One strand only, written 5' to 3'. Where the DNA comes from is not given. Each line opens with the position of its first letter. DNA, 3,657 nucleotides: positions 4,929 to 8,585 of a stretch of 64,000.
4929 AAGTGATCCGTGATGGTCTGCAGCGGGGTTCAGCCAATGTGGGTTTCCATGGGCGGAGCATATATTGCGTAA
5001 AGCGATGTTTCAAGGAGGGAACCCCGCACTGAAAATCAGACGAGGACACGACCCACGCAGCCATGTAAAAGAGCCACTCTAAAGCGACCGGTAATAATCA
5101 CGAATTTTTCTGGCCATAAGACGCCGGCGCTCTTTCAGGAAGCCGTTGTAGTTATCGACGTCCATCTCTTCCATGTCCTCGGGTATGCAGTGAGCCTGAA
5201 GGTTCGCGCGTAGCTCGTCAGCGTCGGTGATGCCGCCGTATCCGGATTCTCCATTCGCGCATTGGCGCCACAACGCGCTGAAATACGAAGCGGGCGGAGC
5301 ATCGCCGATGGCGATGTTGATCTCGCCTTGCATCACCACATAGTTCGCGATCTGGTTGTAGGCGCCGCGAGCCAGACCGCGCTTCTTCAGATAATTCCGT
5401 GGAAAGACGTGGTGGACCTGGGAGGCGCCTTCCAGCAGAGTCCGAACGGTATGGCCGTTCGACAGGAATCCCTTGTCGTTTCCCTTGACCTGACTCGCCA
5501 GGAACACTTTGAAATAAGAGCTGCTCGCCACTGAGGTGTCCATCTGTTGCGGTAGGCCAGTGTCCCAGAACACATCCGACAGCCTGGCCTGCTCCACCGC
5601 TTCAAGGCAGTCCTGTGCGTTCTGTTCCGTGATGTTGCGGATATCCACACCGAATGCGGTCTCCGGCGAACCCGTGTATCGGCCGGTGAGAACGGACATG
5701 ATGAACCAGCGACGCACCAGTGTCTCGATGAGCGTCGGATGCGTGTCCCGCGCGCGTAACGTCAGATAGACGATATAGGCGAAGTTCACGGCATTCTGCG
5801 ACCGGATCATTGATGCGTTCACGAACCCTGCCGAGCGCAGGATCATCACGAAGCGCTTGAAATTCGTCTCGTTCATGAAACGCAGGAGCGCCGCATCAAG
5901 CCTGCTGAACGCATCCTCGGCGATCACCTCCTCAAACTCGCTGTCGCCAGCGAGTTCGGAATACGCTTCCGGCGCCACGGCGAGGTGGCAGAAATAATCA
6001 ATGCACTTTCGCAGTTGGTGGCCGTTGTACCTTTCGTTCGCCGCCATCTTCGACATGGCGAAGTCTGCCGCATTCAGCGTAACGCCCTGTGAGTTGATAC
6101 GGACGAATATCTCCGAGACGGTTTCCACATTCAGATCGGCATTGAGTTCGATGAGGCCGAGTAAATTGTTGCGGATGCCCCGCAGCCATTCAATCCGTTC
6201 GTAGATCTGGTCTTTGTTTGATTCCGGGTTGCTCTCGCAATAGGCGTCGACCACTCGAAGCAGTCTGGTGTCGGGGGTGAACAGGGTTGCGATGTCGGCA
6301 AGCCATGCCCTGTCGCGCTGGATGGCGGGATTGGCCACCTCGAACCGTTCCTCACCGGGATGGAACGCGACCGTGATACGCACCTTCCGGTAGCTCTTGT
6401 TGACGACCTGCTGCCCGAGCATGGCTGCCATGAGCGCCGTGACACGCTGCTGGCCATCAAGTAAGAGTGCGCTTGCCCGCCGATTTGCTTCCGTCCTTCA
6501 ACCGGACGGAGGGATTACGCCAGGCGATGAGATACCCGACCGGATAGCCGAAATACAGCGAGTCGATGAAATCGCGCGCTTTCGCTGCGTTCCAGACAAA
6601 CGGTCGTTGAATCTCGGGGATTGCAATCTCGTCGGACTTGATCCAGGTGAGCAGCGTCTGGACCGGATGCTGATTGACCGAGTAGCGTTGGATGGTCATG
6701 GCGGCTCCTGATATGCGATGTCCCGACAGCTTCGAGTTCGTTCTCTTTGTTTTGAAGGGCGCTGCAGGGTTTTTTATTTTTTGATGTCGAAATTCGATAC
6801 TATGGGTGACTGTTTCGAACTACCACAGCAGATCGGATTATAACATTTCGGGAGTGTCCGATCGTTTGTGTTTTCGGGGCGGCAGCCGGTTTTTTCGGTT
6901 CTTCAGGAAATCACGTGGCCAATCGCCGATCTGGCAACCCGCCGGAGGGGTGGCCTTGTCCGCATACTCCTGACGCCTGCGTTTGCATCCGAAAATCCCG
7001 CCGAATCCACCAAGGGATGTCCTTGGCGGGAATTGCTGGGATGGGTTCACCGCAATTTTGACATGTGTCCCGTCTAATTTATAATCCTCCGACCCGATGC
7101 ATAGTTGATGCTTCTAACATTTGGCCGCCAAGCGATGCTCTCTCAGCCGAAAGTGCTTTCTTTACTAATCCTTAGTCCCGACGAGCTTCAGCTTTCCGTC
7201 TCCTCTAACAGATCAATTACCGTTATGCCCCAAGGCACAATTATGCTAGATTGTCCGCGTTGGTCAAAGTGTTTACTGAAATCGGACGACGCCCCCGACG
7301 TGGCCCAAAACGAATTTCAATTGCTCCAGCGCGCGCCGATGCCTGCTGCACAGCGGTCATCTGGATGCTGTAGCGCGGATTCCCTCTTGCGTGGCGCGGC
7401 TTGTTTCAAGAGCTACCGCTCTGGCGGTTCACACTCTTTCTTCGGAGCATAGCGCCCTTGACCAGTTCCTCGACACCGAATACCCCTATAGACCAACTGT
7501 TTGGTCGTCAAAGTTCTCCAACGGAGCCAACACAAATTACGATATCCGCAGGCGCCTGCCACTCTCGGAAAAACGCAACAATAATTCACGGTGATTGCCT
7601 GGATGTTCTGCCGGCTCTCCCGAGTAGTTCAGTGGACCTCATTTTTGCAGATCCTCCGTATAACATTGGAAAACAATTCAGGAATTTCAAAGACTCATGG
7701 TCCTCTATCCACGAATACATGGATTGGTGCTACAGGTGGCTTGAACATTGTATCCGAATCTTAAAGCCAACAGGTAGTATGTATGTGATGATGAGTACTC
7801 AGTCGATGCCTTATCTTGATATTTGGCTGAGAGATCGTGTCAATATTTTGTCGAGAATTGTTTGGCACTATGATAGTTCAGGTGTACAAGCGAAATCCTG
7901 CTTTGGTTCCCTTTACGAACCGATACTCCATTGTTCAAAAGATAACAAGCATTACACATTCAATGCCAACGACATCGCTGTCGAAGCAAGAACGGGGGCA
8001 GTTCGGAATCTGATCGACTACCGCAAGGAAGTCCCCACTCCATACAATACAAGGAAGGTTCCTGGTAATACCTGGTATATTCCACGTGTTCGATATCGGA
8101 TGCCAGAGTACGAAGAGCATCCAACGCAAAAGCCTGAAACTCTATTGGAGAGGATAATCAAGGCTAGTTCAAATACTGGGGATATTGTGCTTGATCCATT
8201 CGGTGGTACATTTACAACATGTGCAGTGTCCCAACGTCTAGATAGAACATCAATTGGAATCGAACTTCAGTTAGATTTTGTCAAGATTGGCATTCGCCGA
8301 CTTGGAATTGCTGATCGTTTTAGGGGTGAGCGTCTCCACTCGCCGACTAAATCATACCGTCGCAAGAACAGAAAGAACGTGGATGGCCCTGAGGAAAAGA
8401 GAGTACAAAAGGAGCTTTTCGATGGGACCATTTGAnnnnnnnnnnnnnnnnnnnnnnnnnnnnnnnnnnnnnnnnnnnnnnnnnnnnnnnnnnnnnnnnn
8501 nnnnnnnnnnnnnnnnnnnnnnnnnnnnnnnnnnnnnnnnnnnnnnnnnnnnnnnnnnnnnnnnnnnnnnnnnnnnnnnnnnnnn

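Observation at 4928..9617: AT-richer defence island (GmrSD-like + type II-like R-M) with no integrase or transposase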

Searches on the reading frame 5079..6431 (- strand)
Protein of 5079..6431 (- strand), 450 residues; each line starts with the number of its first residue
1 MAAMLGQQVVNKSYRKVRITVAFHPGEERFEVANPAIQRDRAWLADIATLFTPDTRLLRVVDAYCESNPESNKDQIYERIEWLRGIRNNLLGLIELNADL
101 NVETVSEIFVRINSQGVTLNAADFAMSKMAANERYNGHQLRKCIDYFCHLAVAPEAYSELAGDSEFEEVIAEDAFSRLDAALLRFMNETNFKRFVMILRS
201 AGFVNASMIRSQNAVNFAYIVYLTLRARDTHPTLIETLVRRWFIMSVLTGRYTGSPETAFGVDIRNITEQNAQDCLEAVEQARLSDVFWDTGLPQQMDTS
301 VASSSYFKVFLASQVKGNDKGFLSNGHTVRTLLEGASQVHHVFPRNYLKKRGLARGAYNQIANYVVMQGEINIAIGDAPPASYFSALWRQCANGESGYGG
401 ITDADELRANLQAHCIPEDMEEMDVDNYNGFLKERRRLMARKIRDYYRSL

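Call 8: search_protein_families(library=pfam, proteins=[window:5079-6431:-], max_evalue=0.01)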
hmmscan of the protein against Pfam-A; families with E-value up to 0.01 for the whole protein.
window:5079-6431:- (450 aa): 1 family
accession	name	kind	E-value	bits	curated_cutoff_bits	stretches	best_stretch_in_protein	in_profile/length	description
PF03235.19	GmrSD_N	-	9e-05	23.1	33.2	1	70-127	140-196/199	GmrSD restriction endonuclease, N-terminal domain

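Call 16: search_protein_families(library=ncbifam, proteins=[window:5079-6431:-], max_evalue=0.01)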
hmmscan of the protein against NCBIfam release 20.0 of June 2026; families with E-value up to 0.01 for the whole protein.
window:5079-6431:- (450 aa): 0 families

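Call 17: search_protein_families(library=padloc, proteins=[window:5079-6431:-], max_evalue=0.01)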
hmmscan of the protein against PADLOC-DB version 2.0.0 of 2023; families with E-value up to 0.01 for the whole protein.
window:5079-6431:- (450 aa): 3 families
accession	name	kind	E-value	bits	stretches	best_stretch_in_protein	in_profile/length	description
PDLC04151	HEC-05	-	5.6e-13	46.5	2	191-446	346-592/600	-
PDLC04150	HEC-05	-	7.7e-06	23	1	99-134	230-265/583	-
PDLC04152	HEC-05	-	0.0026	14.3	1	89-132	223-265/566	-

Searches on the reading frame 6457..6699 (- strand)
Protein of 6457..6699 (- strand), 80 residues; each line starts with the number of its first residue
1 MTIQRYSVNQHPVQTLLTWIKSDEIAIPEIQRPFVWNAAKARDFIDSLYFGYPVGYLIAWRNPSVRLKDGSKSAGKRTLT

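Call 8: search_protein_families(library=pfam, proteins=[window:6457-6699:-], max_evalue=0.01)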
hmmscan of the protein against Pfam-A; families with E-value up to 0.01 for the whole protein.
window:6457-6699:- (80 aa): 1 family
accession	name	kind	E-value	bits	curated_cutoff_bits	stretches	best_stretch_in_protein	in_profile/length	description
PF03235.19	GmrSD_N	-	1.6e-10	41.9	33.2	1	18-68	6-50/199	GmrSD restriction endonuclease, N-terminal domain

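Call 16: search_protein_families(library=ncbifam, proteins=[window:6457-6699:-], max_evalue=0.01)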
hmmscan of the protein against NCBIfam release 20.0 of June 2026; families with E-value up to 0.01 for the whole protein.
window:6457-6699:- (80 aa): 0 families

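Call 17: search_protein_families(library=padloc, proteins=[window:6457-6699:-], max_evalue=0.01)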
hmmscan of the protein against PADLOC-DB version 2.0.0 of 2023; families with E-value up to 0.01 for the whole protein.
window:6457-6699:- (80 aa): 8 families
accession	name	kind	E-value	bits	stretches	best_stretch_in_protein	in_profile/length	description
PDLC04709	PDC-M55C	-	1.2e-11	42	1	13-62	17-66/554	-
PDLC04151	HEC-05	-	1.4e-11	41.9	1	10-61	25-76/600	-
PDLC04150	HEC-05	-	2.9e-07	27.7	1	14-61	11-58/583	-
PDLC04153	HEC-05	-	7.8e-06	22.3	1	17-61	13-57/621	-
PDLC03877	NsnA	-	0.0002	18.8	1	9-54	49-96/385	-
PDLC04027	PD-T4-2_A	-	0.002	15.3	1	21-54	48-82/363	-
PDLC04157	HEC-06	-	0.0039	13.8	1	13-47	11-45/558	-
PDLC04152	HEC-05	-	0.0096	12.5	1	26-63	21-62/566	-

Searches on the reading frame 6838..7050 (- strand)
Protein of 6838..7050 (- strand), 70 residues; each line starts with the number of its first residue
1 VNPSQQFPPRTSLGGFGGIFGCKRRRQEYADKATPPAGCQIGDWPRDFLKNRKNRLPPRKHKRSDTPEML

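Call 61: search_protein_families(library=pfam, proteins=[window:6838-7050:-], max_evalue=0.1)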
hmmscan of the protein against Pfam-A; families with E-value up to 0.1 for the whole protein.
window:6838-7050:- (70 aa): 0 families

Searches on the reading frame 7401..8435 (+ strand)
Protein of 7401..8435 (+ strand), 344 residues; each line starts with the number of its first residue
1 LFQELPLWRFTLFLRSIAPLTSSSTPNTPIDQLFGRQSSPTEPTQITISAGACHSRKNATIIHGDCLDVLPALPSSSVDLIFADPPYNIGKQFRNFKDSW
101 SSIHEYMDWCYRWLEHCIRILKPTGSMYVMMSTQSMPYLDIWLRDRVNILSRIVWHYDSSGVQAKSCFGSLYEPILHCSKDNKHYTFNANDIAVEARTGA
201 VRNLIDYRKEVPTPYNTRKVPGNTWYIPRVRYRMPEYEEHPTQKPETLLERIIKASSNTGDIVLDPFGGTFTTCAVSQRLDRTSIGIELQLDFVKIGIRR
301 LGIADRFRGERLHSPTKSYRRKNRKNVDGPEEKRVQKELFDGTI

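Call 8: search_protein_families(library=pfam, proteins=[window:7401-8435:+], max_evalue=0.01)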
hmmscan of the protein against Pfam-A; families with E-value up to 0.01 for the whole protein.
window:7401-8435:+ (344 aa): 3 families
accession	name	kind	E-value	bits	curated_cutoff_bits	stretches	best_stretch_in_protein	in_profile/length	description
PF01555.25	N6_N4_Mtase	-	5e-54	184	26.7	1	78-296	1-218/221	DNA methylase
PF02384.22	N6_Mtase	-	0.0011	18.8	20.4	1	57-134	105-186/311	N-6 DNA Methylase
PF02086.21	MethyltransfD12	-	0.0024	18.1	22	0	10-150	110-245/253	D12 class N6 adenine-specific DNA methyltransferase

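Call 16: search_protein_families(library=ncbifam, proteins=[window:7401-8435:+], max_evalue=0.01)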
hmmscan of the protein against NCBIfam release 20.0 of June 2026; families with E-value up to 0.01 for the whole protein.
window:7401-8435:+ (344 aa): 3 families
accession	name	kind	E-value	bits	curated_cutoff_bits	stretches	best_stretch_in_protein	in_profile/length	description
NF008572.0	PRK11524.1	equivalog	6.5e-133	442.4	292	1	55-327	11-282/294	adenine-specific DNA-methyltransferase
NF050803.1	DnaMtaseCcrMCaul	equivalog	3.2e-38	131.6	830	1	58-321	3-266/350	adenine-specific DNA-methyltransferase CcrM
NF010253.0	PRK13699.1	subfamily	6.9e-21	75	244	2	232-306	136-210/226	DNA methyltransferase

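Call 17: search_protein_families(library=padloc, proteins=[window:7401-8435:+], max_evalue=0.01)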
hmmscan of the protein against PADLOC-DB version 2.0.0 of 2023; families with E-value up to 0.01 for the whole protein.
window:7401-8435:+ (344 aa): 68 families (the best 25 are shown)
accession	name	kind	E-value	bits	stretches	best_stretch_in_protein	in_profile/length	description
PDLC03299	MTase_II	-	5.6e-125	414.7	1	55-326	11-282/296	Type II methyltransferase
PDLC03371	MTase_II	-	1.8e-59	199.4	1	55-303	7-254/260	Type II methyltransferase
PDLC03216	MTase_II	-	9.2e-42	141.3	2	57-190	10-159/364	Type II methyltransferase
PDLC03320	MTase_II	-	5.6e-41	138.6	1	52-301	26-274/289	Type II methyltransferase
PDLC03738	oMTase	-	3.6e-38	129.2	2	240-314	204-278/376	orphan methyltransferase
PDLC03238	MTase_II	-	1.2e-37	128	1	61-290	126-354/428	Type II methyltransferase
PDLC03265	MTase_II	-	3.1e-36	123.5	2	55-157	21-124/333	Type II methyltransferase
PDLC03300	MTase_II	-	4.8e-35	119.1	2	96-311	79-286/302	Type II methyltransferase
PDLC03339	MTase_II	-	5.7e-34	115.5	1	58-326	3-296/399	Type II methyltransferase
PDLC03230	MTase_II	-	1.8e-32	111.1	1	59-299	36-280/360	Type II methyltransferase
PDLC03353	MTase_II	-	3.1e-30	103.6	1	57-301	8-250/260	Type II methyltransferase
PDLC03387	MTase_II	-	1.1e-28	98.3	2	150-302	143-276/289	Type II methyltransferase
PDLC03337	MTase_II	-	2.2e-27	94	1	64-301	14-246/264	Type II methyltransferase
PDLC03636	MTase_III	-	2.2e-26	90.7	2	241-290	345-394/575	Type III methyltransferase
PDLC03327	MTase_II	-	2.7e-26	90.6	1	64-287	45-270/319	Type II methyltransferase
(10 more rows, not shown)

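Call 63: search_solved_structures(query=window:7530-8435:+, max_evalue=1e-10)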
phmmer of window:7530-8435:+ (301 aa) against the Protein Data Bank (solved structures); distinct sequences matched with E-value up to 1e-10: 12.
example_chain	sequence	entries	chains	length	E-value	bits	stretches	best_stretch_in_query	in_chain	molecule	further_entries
9c3u_A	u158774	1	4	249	1.3e-31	113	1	22-257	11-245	Methyltransferase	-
8urk_A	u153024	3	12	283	1.4e-31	112.9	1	22-258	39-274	Methyltransferase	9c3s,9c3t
6pbd_A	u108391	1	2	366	1.4e-29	106.3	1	16-256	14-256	Modification methylase CcrMI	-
1nw8_A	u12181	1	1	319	3.1e-26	95.3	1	22-244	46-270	MODIFICATION METHYLASE RSRI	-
1eg2_A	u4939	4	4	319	3.1e-26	95.3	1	22-243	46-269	MODIFICATION METHYLASE RSRI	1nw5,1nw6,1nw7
1g60_A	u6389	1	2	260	5.1e-26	94.6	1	21-252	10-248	Adenine-specific Methyltransferase MboIIA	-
5hek_A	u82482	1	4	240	2.8e-15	59.3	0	193-260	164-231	Adenine specific DNA methyltransferase (DpnA)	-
5hfj_A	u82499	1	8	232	3.5e-15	59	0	193-259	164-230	Adenine specific DNA methyltransferase (DpnA)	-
2zie_A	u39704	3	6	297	4.7e-13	52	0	195-257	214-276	Putative modification methylase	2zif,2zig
1boo_A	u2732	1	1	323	3.9e-12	49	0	10-87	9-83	PROTEIN (N-4 CYTOSINE-SPECIFIC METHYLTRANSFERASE PVU II)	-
8s9m_A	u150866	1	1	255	4.3e-11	45.6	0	183-259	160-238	DNA cytosine-N4 methyltransferase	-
8s9n_A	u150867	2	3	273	4.7e-11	45.5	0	22-259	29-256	DNA cytosine-N4 methyltransferase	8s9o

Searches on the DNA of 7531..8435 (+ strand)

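Call 57: search_dna_similar(query=window:7531-8435:+, collection=ecoli_genomes, mode=distant, max_rows=8, max_evalue=0.001)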
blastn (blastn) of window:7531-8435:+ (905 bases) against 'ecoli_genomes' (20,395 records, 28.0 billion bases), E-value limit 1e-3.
No match.
